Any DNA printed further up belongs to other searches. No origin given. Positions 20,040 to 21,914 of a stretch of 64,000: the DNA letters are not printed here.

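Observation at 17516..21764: Duplicated Sco plus SurA-N/DsbA-fusion cassette with a conserved CGCE motif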

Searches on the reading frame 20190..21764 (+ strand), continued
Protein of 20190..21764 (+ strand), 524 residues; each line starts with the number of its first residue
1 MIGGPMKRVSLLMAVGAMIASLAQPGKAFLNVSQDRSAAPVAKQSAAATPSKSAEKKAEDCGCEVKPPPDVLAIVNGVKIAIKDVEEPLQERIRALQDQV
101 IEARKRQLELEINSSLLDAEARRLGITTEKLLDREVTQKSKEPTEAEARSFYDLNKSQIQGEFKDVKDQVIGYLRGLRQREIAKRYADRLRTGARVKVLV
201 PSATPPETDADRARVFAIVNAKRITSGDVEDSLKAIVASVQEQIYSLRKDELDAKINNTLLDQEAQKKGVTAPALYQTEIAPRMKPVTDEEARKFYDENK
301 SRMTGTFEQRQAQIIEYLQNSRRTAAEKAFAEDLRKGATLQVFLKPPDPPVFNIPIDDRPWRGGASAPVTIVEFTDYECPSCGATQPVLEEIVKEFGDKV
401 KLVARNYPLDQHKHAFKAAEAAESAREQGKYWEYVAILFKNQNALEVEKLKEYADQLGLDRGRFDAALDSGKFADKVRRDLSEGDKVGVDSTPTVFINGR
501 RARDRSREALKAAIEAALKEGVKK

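Call 40: search_solved_structures(query=A1, max_evalue=0.01, show_alignments=2)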
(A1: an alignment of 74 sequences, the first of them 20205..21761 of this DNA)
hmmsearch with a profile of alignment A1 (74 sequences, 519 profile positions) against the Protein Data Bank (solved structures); distinct sequences matched with E-value up to 0.01: 62 (the best 60 are shown).
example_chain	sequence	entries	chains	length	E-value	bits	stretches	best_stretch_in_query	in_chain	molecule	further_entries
3eu3_A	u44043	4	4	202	2.3e-22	82.5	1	350-516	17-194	BdbD | Disulfide bond formation protein D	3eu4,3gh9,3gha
3gyk_A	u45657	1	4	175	3.1e-21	78.7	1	353-514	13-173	27kDa outer membrane protein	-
4pwp_A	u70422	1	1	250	7.2e-17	64.4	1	355-516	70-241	DsbA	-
7unn_A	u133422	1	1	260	1e-16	63.8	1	356-516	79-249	Thioredoxin domain-containing protein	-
4pwo_A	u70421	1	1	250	1.1e-16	63.7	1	356-516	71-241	DsbA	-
7uno_A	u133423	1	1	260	4.5e-15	58.4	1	356-516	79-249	Thioredoxin domain-containing protein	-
7rgv_A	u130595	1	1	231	1.7e-13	53.2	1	347-517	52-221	Thioredoxin domain-containing protein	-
4gxz_A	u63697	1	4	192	3.2e-11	45.7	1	354-495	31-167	Suppression of copper sensitivity protein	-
6nen_A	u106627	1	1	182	3.7e-10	42.2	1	354-493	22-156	Copper resistance protein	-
3hd5_A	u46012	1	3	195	3.7e-10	42.2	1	355-498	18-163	Thiol:disulfide interchange protein dsbA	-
4xvw_A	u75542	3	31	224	4e-10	42.1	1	353-493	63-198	DsbA-like protein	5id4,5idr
6eez_A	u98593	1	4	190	4.3e-10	42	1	354-492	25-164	DsbA-like disulfide oxidoreductase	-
6mhh_A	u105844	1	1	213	5.8e-10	41.6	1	354-493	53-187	Metal resistance protein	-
9ph2_A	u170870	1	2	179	1.4e-09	40.3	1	357-498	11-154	Thiol:disulfide interchange protein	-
3f4t_A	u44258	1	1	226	2.3e-09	39.6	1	357-493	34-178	Putative uncharacterized protein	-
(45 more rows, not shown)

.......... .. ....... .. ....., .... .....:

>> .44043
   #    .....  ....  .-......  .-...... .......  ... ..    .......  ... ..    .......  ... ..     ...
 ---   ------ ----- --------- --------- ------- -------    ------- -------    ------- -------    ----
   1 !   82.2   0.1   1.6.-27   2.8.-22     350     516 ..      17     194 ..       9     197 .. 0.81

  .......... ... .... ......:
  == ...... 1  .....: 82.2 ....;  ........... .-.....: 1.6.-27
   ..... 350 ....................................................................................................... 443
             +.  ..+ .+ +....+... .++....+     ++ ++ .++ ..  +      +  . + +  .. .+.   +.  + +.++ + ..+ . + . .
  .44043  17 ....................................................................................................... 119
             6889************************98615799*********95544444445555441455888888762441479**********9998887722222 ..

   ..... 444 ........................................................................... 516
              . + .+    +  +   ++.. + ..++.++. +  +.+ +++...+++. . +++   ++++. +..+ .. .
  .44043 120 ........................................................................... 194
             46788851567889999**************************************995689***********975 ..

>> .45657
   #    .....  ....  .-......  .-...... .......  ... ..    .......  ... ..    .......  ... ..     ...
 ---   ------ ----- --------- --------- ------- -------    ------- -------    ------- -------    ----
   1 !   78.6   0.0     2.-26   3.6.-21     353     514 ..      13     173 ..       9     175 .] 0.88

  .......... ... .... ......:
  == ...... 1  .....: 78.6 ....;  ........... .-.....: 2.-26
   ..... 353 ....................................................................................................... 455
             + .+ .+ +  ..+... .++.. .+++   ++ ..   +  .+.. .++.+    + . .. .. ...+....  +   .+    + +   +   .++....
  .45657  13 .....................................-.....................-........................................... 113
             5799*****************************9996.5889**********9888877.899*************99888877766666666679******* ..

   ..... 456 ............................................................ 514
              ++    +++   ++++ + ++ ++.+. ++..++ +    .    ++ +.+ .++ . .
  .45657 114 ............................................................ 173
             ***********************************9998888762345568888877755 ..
